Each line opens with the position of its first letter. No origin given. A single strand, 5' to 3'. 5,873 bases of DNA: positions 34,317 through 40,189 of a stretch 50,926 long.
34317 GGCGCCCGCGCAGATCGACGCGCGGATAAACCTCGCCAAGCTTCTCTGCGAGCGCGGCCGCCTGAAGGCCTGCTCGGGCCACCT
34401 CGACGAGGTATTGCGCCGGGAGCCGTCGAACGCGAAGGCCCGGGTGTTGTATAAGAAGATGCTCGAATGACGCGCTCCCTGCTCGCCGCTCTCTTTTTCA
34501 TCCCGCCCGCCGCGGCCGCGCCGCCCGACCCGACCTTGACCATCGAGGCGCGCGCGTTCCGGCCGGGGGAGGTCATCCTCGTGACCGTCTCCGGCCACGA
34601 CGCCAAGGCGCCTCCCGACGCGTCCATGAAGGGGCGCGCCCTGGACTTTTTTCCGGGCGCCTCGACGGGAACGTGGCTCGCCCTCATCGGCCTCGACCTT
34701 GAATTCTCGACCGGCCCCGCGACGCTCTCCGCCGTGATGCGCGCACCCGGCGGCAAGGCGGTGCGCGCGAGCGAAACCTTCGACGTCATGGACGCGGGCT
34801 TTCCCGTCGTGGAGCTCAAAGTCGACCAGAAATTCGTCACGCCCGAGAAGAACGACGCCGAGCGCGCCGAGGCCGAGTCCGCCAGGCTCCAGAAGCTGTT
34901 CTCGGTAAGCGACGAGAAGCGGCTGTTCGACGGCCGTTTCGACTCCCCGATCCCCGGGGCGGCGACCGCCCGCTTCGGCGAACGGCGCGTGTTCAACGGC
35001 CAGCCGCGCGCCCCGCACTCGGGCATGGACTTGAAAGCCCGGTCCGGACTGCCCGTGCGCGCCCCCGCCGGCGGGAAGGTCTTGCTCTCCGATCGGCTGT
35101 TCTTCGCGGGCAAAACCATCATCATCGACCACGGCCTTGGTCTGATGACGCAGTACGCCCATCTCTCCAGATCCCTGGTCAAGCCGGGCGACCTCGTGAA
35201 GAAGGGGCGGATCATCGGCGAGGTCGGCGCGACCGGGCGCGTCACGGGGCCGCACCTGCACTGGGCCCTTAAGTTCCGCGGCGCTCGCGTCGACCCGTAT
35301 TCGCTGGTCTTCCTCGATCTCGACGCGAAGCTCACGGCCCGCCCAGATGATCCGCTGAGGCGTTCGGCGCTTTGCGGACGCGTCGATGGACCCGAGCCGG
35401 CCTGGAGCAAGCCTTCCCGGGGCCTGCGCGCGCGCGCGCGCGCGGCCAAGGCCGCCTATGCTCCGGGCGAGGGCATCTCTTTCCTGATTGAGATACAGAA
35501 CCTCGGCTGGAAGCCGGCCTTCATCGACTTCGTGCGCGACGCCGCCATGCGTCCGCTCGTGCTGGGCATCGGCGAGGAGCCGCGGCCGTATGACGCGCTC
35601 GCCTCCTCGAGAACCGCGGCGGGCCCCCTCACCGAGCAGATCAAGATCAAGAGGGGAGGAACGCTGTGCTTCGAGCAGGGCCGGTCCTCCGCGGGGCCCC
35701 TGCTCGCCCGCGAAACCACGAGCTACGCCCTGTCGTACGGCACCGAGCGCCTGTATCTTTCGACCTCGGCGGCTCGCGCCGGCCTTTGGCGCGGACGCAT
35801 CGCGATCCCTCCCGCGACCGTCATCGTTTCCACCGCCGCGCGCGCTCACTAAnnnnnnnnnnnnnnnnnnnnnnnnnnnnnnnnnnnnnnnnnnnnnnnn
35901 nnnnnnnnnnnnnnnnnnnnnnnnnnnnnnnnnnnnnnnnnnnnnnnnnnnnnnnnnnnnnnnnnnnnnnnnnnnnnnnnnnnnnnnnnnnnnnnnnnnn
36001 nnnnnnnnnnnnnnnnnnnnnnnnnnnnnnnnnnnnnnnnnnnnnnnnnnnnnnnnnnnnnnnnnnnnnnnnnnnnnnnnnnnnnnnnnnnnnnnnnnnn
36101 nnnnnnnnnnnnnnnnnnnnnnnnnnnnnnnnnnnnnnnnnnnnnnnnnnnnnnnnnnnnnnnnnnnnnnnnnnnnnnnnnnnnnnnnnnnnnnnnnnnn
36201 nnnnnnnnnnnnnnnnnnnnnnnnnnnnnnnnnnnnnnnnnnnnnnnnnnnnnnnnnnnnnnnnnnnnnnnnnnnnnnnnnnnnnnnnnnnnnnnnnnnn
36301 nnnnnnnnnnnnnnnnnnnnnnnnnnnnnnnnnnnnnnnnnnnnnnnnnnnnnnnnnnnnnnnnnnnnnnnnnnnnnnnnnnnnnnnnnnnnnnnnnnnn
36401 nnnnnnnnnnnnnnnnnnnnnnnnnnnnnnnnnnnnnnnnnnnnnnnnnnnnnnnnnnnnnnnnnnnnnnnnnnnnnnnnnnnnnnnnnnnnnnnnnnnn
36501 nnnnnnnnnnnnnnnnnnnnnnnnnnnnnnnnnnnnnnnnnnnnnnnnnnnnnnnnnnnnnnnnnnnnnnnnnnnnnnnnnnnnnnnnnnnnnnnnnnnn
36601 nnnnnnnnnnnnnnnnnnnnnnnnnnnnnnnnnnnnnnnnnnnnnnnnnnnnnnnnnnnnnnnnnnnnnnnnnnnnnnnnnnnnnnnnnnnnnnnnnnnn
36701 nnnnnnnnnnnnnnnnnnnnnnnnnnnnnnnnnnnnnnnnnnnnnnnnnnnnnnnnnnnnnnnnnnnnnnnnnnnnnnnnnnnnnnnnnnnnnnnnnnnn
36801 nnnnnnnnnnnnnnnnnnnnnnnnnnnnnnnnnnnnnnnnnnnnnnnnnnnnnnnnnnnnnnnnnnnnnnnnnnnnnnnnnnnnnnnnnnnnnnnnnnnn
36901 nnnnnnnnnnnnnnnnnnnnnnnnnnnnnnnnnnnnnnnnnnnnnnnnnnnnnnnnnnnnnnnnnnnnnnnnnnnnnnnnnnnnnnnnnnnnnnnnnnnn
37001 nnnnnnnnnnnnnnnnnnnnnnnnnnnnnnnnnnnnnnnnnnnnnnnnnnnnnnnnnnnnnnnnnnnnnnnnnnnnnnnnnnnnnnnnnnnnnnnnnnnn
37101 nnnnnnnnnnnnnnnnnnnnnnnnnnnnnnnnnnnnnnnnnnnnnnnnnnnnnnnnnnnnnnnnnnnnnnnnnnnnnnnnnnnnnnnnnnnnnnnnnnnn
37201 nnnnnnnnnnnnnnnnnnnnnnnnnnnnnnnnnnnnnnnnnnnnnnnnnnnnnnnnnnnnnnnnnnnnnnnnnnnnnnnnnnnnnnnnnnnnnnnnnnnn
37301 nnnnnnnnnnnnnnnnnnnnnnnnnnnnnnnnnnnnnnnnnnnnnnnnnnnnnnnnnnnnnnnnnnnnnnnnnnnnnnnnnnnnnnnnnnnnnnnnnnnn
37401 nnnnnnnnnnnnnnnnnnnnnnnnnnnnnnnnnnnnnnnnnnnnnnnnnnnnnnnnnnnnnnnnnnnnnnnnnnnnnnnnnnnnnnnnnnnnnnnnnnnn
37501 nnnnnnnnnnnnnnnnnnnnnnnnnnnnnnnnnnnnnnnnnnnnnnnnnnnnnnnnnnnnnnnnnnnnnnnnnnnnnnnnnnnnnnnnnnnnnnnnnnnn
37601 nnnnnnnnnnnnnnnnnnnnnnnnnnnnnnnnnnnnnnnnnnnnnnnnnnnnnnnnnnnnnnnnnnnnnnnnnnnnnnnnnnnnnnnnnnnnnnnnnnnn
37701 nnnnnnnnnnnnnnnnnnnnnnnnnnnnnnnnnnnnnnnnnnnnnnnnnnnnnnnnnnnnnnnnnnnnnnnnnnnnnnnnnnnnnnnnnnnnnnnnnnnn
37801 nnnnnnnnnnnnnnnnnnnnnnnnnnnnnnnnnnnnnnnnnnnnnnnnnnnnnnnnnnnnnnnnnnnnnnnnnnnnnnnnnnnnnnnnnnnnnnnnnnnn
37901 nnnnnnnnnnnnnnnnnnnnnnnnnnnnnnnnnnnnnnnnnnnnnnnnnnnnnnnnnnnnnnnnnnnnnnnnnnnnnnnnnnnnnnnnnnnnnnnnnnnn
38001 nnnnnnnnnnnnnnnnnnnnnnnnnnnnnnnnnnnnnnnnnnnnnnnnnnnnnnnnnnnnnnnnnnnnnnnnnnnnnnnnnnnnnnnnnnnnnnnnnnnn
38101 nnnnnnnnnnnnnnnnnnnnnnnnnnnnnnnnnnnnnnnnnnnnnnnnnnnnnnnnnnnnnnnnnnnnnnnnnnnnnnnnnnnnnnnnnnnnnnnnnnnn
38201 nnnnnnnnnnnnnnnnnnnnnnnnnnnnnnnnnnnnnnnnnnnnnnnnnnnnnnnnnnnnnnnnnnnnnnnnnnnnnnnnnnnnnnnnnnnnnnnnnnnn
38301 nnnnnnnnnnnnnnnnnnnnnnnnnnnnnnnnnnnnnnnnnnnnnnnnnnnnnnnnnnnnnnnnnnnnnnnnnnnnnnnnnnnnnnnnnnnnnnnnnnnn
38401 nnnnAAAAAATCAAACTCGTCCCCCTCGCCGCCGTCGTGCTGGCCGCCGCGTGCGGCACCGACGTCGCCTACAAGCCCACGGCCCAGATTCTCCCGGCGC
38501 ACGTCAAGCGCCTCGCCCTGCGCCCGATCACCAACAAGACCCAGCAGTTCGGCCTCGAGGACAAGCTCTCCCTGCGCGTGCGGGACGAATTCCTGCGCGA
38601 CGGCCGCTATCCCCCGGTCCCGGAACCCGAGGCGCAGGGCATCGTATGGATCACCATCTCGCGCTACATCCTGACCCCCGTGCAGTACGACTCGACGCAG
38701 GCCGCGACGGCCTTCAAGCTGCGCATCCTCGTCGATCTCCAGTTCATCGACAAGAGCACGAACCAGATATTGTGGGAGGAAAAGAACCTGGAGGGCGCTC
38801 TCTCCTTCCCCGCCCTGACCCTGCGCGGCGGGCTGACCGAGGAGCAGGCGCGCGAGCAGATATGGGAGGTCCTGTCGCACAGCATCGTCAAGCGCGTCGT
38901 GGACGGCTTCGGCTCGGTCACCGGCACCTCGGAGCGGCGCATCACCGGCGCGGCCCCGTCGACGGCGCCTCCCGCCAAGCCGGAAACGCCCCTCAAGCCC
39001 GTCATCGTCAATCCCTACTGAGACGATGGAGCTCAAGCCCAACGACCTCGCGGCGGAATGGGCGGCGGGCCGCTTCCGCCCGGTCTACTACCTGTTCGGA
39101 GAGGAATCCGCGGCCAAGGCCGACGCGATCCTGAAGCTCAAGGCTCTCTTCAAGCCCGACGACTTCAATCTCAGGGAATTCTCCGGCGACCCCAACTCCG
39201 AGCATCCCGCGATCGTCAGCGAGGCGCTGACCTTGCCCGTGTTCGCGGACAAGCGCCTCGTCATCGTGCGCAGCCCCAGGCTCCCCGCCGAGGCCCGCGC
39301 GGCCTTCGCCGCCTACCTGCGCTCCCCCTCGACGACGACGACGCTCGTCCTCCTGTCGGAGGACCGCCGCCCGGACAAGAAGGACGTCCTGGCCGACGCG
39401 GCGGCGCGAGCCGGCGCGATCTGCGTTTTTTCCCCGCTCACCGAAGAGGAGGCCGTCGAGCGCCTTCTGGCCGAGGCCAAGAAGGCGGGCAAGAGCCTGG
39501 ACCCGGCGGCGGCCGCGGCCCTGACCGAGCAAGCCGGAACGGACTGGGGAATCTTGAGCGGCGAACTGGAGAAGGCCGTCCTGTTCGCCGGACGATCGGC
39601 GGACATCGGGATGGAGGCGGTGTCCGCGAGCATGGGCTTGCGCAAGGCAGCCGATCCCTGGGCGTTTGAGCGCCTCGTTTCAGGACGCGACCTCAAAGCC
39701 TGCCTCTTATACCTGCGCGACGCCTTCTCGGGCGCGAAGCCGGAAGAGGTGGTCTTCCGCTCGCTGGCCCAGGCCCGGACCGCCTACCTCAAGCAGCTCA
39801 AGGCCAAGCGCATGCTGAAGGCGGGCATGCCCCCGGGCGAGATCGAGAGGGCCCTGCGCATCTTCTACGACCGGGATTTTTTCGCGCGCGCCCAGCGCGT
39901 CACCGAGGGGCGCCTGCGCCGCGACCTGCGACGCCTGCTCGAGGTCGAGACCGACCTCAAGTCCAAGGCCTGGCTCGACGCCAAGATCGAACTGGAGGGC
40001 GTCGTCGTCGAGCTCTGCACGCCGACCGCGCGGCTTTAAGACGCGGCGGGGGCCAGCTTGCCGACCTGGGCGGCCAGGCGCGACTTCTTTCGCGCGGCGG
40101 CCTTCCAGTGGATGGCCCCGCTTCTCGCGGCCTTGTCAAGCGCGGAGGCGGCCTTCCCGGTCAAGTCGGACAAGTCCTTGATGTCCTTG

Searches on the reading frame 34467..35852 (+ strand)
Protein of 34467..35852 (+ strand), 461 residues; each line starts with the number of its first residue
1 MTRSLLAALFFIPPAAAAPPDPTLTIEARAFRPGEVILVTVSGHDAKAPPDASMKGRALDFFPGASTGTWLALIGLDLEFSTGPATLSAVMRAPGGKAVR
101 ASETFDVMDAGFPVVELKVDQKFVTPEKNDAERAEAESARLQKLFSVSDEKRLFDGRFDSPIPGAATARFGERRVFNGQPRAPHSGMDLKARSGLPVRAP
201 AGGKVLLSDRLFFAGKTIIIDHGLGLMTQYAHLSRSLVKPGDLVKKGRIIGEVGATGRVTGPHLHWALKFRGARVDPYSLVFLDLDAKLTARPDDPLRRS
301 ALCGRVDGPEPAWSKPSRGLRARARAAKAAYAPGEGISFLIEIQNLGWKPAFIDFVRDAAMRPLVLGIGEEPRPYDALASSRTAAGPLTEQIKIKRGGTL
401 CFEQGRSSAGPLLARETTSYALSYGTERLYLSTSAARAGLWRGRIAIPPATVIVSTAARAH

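Call 17: search_protein_families(library=pfam, proteins=[window:34467-35852:+], max_evalue=0.001)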
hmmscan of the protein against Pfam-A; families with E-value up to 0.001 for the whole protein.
window:34467-35852:+ (461 aa): 1 family
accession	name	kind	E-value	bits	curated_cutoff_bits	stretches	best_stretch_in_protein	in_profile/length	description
PF01551.29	Peptidase_M23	-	1.4e-29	102.5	28.7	1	183-277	2-96/96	Peptidase family M23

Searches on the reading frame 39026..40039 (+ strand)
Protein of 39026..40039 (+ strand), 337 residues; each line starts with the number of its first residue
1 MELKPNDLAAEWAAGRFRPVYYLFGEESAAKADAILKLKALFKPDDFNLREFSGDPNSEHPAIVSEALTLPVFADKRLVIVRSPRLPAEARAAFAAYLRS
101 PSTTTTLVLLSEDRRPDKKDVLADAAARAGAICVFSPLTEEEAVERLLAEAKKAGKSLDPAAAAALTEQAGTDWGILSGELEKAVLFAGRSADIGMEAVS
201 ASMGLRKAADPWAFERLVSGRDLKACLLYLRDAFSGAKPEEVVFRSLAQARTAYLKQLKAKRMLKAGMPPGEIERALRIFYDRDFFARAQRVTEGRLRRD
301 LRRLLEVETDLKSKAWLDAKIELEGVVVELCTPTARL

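Call 17: search_protein_families(library=pfam, proteins=[window:39026-40039:+], max_evalue=0.001)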
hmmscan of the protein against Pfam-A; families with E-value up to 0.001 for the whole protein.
window:39026-40039:+ (337 aa): 1 family
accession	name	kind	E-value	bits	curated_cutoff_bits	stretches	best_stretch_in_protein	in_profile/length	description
PF06144.19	DNA_pol3_delta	-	3.7e-08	33.8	21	1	21-123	1-111/124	DNA polymerase III, delta subunit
